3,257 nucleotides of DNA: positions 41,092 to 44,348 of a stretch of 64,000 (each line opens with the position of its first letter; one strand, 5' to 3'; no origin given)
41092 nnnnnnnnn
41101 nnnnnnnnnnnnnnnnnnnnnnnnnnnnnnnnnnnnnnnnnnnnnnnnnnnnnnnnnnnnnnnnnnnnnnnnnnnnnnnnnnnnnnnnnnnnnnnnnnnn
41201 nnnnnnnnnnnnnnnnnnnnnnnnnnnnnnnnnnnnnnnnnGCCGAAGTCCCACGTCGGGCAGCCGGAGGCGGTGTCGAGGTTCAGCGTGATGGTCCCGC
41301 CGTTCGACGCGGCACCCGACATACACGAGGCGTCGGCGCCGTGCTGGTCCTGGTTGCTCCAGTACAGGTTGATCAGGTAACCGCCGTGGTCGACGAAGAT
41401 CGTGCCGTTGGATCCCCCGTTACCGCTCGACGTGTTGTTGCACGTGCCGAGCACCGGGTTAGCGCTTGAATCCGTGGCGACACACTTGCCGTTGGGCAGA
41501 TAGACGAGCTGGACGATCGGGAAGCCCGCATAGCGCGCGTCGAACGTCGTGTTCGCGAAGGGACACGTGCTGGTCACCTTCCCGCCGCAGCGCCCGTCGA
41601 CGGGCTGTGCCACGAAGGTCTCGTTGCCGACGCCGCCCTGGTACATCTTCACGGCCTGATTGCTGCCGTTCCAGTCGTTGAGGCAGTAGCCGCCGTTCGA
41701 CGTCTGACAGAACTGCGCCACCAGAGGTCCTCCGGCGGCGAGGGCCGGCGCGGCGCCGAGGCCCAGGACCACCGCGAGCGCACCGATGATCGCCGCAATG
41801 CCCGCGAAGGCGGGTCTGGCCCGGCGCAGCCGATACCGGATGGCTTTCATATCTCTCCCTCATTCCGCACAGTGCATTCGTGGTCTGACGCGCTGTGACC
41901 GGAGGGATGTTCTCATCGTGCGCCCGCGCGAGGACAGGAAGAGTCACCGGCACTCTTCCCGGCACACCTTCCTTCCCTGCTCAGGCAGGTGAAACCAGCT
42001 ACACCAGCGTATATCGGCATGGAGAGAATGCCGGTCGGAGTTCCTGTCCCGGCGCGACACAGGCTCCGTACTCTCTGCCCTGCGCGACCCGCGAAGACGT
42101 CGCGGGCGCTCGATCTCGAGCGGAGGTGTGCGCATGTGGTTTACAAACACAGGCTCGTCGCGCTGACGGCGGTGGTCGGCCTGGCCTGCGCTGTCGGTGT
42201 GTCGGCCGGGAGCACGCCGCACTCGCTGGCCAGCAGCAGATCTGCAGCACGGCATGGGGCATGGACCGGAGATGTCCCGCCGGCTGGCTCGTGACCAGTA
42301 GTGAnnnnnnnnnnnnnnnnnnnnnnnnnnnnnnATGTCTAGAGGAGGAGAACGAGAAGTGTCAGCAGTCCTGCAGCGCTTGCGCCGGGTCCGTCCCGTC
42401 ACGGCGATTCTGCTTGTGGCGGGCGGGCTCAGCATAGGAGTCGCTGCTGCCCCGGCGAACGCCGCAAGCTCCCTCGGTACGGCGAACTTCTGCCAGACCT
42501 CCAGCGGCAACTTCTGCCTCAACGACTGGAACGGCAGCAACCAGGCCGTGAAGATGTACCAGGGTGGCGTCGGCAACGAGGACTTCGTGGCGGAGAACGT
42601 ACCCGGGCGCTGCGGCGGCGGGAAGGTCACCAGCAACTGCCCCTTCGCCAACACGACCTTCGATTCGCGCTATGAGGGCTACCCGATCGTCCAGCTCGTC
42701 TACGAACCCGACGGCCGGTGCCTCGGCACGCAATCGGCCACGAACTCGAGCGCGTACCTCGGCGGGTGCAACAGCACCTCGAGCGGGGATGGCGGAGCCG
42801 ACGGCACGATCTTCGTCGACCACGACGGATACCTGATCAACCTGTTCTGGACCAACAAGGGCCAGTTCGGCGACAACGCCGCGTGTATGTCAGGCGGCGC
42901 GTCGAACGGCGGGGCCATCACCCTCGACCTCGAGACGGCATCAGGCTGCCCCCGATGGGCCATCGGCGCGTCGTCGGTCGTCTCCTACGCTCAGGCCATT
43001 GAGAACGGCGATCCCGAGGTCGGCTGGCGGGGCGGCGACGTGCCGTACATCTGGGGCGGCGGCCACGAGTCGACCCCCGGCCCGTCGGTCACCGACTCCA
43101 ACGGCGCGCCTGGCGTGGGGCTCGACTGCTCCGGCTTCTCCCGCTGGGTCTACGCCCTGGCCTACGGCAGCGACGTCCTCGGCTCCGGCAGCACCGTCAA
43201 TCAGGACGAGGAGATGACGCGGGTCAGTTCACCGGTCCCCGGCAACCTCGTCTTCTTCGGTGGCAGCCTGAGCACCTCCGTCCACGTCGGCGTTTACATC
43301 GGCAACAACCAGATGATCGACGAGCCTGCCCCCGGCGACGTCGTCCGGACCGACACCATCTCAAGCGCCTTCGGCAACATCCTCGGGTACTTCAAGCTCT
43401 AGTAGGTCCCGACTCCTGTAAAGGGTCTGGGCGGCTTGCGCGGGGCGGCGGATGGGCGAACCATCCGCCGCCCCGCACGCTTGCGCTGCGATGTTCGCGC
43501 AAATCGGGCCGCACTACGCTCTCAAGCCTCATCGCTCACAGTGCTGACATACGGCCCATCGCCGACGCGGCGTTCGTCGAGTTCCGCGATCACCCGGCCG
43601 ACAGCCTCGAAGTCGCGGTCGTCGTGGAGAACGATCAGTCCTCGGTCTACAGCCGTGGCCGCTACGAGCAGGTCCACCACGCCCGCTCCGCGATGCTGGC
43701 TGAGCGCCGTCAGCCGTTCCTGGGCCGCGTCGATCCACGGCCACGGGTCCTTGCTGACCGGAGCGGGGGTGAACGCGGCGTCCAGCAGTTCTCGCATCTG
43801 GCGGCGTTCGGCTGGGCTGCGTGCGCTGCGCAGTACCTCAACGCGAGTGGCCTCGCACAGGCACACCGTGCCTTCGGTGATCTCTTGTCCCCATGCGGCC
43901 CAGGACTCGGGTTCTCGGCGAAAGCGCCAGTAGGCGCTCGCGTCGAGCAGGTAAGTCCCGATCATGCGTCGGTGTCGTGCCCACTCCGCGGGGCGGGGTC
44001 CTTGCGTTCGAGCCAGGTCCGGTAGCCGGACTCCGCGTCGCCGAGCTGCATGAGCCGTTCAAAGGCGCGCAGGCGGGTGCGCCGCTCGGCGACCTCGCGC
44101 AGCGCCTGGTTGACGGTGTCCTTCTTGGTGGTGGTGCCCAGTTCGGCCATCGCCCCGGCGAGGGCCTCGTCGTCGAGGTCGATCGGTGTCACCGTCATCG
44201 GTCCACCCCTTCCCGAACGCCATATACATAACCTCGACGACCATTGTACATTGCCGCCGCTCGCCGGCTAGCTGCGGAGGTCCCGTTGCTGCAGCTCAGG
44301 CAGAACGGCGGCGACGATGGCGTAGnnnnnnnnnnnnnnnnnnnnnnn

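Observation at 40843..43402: Divergent pair of paralogous secreted proteins: one shared 8-Cys module, two different C-terminal domains (one NlpC/P60)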

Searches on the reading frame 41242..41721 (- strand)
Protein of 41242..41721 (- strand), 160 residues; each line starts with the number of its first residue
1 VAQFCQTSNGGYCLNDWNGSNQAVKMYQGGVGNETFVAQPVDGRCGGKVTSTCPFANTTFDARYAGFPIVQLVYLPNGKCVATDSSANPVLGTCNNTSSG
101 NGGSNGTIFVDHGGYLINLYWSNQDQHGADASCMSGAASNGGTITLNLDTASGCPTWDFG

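Call 9: find_homologous_proteins(query=window:41242-41721:-, max_evalue=0.001)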
Query seq(160 aa) (160 aa): 4 proteins with E <= 0.001 among 29 candidates.
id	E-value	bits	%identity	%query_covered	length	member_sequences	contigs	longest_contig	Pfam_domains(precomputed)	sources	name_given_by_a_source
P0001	6.3e-56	207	65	96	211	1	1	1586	-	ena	-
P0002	5.6e-22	96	48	81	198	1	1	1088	-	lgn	-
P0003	5.8e-19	87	40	98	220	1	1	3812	-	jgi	jgi:hypothetical protein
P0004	5.3e-15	74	42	80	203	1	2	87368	-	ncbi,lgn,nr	ncbi:MAG TPA: hypothetical protein VLF93_02510 [Candidatus Saccharimonadales bacterium]|nr:hypotheti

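Call 14: search_solved_structures(query=A1, max_evalue=10, show_alignments=3)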
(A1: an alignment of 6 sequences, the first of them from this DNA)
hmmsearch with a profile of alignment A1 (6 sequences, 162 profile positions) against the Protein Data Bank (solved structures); distinct sequences matched with E-value up to 10: 0.

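Call 20: predict_structure(alignment_id=A1)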
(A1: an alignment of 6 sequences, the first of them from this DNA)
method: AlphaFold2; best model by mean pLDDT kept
length: 160 residues; sequences in the alignment: 6
mean_pLDDT: 30.8   pTM: 0.21
mean pLDDT of the five models: 30.8, 29.4, 28.3, 27.8, 27.6
residues with pLDDT >= 90: 0; 70-90: 0; 50-70: 0; < 50: 160
segments of 3 or more residues with pLDDT < 50: 1-160
pLDDT, mean of each block of 10 residues (from residue 1): 26 28 29 29 27 26 29 35 31 29 35 33 34 34 33 34
secondary structure, 60 per line:
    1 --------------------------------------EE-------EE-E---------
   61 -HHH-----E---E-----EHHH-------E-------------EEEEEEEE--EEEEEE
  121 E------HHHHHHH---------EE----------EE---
elements in order: E105-112 E115-121 H128-134
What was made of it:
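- Tried and rejected: A 6-sequence alignment of the module failed, with pLDDT 31 (call 20).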

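Call 21: search_protein_representatives(alignment_id=A1)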
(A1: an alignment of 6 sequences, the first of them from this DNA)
Query: 6 sequences, 162 profile positions. Proteins with E-value up to 0.001 (for the whole library): 400; up to 1e-10: 248; up to 1e-30: 26. The best 150 are listed.
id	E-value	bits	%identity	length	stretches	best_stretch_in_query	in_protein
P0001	1.4e-66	239.9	-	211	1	1-161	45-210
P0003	1.2e-65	236.9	-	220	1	2-162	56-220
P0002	3.4e-62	225.7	-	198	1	2-157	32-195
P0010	1.8e-61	223.3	-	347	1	2-160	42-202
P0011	2.6e-61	222.8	-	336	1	2-160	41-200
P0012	7.5e-48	179.0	-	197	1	3-157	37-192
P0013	1.9e-43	164.7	-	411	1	3-160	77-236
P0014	2.3e-38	148.2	-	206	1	3-158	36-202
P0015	2.0e-37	145.1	-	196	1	2-157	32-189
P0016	3.4e-37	144.4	-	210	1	6-157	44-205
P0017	6.4e-37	143.5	-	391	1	3-160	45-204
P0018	8.4e-37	143.1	-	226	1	3-159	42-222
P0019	2.4e-36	141.6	-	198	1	2-151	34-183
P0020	3.6e-36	141.0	-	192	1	12-158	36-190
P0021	4.3e-36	140.8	-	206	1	2-157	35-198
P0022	1.4e-35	139.2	-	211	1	3-158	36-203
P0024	1.5e-34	135.8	-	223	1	3-158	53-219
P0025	2.4e-34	135.1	-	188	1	2-157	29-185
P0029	7.8e-32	127.0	-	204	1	3-158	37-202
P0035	2.7e-30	122.0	-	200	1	2-154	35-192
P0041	1.3e-29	119.8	-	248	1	3-158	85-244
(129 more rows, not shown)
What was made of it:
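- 41251..41721 (-): Gene A 8-Cys module, aa ~44-200: 12-strand β-trefoil with Cys 48/56/88/96/123/137/176/197. Family of ~400 clusters (call 21).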

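Call 64: find_related_loci(query=A1, collection=genome_contigs, flank=5000)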
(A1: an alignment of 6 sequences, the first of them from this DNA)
Query A1 (160 aa) in genome_contigs; peptide patterns used: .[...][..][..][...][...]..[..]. (x = any residue, [..] = any of these).
82 stretches matched a pattern; 2 encode a relative of the query (tblastn E <= 1e-3); 2 distinct loci.
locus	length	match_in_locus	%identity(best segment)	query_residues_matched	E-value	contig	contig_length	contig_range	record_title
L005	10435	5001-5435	42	3-130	3e-23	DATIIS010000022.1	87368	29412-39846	MAG TPA_asm: Candidatus Saccharimonadales bacterium isolate SMAG_U15671 k141_374322, whole genome shotgun sequence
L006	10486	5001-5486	36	5-152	2e-16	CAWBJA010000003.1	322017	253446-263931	MAG: uncultured Actinomycetota bacterium isolate MFD05513.bin.2.21 genome assembly, contig: contig_14932, whole genome s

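Call 84: list_cluster_members(proteins=[P0002, P0015, P0019, P0020, P0022, P0024, P0025, P0029, P0035, P0041])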
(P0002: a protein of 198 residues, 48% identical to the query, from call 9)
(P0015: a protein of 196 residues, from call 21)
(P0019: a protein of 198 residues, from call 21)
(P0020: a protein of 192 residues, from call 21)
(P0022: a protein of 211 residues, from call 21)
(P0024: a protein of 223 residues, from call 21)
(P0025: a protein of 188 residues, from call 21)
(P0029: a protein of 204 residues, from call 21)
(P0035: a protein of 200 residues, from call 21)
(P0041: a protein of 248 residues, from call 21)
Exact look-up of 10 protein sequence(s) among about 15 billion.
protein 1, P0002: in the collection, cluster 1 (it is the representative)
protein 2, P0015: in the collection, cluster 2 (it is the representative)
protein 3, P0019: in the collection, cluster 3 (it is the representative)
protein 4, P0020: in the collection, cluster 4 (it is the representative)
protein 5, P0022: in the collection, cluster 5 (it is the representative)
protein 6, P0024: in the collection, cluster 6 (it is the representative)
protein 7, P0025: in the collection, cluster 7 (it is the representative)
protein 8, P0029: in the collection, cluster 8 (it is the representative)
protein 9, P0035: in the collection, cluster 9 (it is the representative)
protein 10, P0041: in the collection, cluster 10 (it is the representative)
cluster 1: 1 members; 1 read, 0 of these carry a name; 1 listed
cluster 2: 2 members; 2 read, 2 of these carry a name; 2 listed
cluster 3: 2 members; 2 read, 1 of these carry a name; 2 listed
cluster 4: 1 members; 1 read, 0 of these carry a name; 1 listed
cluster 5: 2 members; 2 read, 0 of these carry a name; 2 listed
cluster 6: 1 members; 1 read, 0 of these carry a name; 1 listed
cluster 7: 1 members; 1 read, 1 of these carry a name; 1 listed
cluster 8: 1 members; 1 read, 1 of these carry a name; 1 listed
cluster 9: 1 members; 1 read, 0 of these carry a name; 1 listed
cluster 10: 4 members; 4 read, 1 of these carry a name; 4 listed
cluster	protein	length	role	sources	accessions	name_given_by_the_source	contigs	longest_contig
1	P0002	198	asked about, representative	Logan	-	-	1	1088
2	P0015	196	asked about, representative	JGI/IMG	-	hypothetical protein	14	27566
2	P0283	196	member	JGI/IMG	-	hypothetical protein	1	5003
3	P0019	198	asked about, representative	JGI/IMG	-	-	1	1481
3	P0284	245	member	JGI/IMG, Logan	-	hypothetical protein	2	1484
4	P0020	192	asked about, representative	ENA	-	-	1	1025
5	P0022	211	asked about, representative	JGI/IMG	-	-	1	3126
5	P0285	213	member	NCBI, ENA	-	-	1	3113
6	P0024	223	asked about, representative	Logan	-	-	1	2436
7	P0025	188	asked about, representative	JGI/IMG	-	hypothetical protein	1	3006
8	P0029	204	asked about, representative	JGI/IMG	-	hypothetical protein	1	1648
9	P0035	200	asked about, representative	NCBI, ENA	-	-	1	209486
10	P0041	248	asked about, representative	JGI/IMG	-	hypothetical protein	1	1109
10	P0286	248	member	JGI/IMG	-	-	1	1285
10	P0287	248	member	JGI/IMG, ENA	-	-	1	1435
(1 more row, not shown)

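Call 85: find_encoding_contigs(protein=P0035, flank=5000, max_places=2)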
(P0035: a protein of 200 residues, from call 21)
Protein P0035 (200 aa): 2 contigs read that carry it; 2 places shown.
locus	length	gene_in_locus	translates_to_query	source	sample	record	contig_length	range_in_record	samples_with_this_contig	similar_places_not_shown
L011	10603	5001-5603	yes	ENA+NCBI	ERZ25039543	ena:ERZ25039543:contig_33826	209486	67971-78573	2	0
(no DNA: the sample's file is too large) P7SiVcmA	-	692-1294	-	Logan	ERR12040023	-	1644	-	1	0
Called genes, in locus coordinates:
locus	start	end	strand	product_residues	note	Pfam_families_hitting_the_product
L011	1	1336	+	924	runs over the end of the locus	PF04851:ResIII, PF00270:DEAD, PF22527:DEXQc_Suv3 (weak), PF00271:Helicase_C (weak), PF26090:SH3_HelY, PF08148:DSHCT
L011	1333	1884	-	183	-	PF05995:CDO_I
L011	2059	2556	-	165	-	PF02040:ArsB, PF03600:CitMHS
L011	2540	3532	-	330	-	PF02040:ArsB (weak), PF03600:CitMHS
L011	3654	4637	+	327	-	PF02739:5_3_exonuc_N, PF01367:5_3_exonuc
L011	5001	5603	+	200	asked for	-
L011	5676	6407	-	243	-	PF00498:FHA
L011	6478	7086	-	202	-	PF18571:VWA_3_C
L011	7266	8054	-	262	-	PF07228:SpoIIE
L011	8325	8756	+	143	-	PF02082:Rrf2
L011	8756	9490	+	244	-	PF07978:NIPSNAP (weak)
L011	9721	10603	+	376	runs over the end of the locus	PF01321:Creatinase_N, PF00557:Peptidase_M24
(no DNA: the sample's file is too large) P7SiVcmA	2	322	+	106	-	?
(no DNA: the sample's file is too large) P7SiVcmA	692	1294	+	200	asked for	-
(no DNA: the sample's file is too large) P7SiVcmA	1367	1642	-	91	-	?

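Call 86: find_encoding_contigs(protein=P0015, flank=5000, max_places=2)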
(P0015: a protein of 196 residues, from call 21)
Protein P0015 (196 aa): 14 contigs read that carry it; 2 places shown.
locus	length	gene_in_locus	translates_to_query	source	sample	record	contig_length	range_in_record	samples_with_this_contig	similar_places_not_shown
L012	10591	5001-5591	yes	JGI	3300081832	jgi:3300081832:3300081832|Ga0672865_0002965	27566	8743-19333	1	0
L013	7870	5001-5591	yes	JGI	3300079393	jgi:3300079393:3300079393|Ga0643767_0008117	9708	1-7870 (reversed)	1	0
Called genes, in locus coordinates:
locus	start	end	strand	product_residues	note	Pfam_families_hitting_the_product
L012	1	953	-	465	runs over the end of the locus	PF00202:Aminotran_3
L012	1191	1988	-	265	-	PF00106:adh_short, PF08659:KR, PF13561:adh_short_C2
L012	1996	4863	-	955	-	PF01804:Penicil_amidase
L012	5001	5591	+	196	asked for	-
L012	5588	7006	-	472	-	PF01266:DAO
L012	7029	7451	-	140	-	PF09391:DUF2000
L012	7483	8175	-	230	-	PF02311:AraC_binding, PF00165:HTH_AraC, PF12833:HTH_18, PF00165:HTH_AraC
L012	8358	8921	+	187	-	PF08207:EFP_N, PF01132:EFP, PF09285:Elong-fact-P_C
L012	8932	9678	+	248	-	PF08032:SpoU_sub_bind (weak), PF00588:SpoU_methylase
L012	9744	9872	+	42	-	-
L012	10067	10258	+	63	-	-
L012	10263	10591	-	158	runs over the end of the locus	-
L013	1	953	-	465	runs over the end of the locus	PF00202:Aminotran_3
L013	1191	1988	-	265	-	PF00106:adh_short, PF08659:KR, PF13561:adh_short_C2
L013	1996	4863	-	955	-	PF01804:Penicil_amidase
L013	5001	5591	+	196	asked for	-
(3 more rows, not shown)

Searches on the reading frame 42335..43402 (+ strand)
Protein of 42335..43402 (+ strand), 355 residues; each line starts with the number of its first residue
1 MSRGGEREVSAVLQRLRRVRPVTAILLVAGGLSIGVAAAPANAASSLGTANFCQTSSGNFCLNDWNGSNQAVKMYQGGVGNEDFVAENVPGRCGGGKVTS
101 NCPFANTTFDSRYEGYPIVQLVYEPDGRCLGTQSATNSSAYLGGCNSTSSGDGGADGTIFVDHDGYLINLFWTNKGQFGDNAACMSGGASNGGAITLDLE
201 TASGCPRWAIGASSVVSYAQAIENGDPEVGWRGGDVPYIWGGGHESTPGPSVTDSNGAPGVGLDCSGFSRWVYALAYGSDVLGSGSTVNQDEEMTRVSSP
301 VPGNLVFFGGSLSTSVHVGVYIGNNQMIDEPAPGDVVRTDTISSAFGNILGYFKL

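Call 4: search_protein_families(library=pfam, proteins=[window:42335-43402:+], max_evalue=1)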
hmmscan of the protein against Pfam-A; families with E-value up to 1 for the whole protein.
window:42335-43402:+ (355 aa): 1 family
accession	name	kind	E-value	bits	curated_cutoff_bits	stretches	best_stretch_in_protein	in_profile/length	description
PF00877.26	NLPC_P60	-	3.7e-16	59.5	23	1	236-344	2-93/105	NlpC/P60 family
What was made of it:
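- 43040..43366 (+): Gene B NlpC/P60 catalytic domain, aa 236-344: Cys265 (DCSG), His317 (HVGVY), Asp329/Glu330 (MIDE). PF00877 E = 3.7e-16 (call 4).
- On NlpC/P60 peptidoglycan endopeptidases (PF00877), gene B: 59.5 bits against a cut-off of 23, E = 3.7e-16, aa 236-344 (call 4).
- Checked: B carries NlpC/P60 (PF00877, aa 236-344, E = 3.7e-16; call 4).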

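Call 5: search_protein_families(library=ncbifam, proteins=[window:42335-43402:+], max_evalue=1)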
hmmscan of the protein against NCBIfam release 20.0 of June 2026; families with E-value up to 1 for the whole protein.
window:42335-43402:+ (355 aa): 7 families
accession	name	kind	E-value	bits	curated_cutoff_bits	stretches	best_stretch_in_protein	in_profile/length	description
NF033742.1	NlpC_p60_RipB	exception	4.7e-13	49.3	335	1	213-336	68-185/206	NlpC/P60 family peptidoglycan endopeptidase RipB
NF033741.1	NlpC_p60_RipA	exception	5.3e-12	45.5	625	1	236-341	341-441/457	NlpC/P60 family peptidoglycan endopeptidase RipA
NF046048.1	NlpC_P60_DIP1281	equivalog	1.5e-09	37.3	517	1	236-339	465-571/587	DIP1281 family NlpC/P60 protein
NF010495.0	PRK13914.1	equivalog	5.7e-09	35.5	647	1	261-348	389-473/481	invasion associated endopeptidase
NF008096.1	PRK10838.1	equivalog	2.9e-06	27.2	186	1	260-330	90-159/189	bifunctional murein DD-endopeptidase/murein LD-carboxypeptidase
NF033743.1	NlpC_inact_RipD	exception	3.7e-05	23.3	215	1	247-333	59-160/181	NlpC/P60 family peptidoglycan-binding protein RipD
NF038345.1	wall_hydro_RipC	exception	0.0013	18.2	425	1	261-345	274-354/362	peptidoglycan hydrolase RipC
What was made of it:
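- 43040..43366 (+): NCBIfam RipA/RipB-type partial hits (call 5).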

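Call 8: search_protein_families(library=phrogs, proteins=[window:42335-43402:+], max_evalue=1)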
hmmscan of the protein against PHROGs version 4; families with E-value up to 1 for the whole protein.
window:42335-43402:+ (355 aa): 6 families
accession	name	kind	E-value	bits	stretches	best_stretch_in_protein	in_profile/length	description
phrog_329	-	tail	9.9e-17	61.4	1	236-344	548-643/949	minor tail protein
phrog_400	-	tail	5e-09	36.6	1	262-344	556-638/654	tail protein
phrog_12508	-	unknown function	5.9e-09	36.8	1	263-344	165-246/260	-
phrog_1015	-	tail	2.2e-06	27.6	1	196-331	642-766/795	tail protein with lysin activity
phrog_25111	-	tail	4.6e-05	23.7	1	258-332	233-309/333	tail protein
phrog_34104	-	unknown function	0.29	12.3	1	221-245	42-66/84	-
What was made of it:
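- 43040..43366 (+): Phage tail-lysin PHROGs (call 8).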

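Call 66: list_cluster_members(proteins=[window:42335-43399:+, P0010, P0013, P0017, P0012, P0014, P0016, P0018, P0021, P0027])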
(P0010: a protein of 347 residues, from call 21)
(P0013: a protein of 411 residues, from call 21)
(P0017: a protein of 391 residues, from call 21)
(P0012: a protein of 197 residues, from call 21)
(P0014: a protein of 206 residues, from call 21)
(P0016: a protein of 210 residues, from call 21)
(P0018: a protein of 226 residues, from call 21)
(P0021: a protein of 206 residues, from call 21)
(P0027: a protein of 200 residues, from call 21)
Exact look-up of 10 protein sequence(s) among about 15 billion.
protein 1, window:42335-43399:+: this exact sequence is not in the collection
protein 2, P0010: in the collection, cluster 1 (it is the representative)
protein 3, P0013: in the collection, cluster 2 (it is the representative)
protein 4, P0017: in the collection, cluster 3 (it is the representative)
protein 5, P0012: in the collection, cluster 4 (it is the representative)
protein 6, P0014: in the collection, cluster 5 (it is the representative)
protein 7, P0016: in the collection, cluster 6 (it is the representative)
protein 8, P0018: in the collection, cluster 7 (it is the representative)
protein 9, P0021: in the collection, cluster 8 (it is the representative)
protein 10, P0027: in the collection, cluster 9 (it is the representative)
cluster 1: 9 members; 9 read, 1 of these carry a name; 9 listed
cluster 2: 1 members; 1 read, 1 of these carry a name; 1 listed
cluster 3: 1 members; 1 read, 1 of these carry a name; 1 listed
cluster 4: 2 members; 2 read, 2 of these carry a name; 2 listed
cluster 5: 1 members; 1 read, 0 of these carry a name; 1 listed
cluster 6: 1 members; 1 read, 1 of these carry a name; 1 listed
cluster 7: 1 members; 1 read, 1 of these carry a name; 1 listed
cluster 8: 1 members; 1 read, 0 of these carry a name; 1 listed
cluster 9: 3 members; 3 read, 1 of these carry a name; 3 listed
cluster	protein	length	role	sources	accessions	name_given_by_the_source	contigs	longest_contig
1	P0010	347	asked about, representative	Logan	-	-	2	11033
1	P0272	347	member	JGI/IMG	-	NlpC/P60 family protein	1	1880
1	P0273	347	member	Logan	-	-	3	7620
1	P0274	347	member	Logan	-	-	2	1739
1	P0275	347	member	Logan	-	-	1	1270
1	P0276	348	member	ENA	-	-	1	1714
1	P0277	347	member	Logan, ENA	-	-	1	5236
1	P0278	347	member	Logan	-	-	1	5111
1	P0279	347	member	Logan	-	-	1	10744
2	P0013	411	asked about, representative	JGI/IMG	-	hypothetical protein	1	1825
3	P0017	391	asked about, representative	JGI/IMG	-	cell wall-associated NlpC family hydrolase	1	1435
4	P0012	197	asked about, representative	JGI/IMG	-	hypothetical protein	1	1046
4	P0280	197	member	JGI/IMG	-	hypothetical protein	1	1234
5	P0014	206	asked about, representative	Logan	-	-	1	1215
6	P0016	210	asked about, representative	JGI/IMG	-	hypothetical protein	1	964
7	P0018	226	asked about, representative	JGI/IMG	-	hypothetical protein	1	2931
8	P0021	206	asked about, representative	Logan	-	-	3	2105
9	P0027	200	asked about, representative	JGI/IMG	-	-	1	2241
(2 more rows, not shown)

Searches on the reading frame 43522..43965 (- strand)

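Call 19: search_protein_families(library=pfam, proteins=[window:43522-43965:-], max_evalue=0.001)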
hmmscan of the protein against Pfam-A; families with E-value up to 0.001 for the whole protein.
window:43522-43965:- (147 aa): 1 family
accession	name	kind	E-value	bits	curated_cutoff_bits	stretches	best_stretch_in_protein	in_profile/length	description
PF01850.27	PIN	-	5.9e-10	40.2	23.6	1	5-124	1-119/120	PIN domain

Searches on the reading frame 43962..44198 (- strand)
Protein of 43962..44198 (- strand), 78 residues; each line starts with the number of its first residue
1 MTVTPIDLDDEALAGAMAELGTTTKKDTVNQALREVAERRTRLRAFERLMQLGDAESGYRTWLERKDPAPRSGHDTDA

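Call 19: search_protein_families(library=pfam, proteins=[window:43962-44198:-], max_evalue=0.001)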
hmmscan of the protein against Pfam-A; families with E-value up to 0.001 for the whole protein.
window:43962-44198:- (78 aa): 1 family
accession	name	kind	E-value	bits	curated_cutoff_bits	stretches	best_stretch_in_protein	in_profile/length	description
PF09957.15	VapB_antitoxin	-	7e-09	35.9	23.4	1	4-43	3-42/47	Bacterial antitoxin of type II TA system, VapB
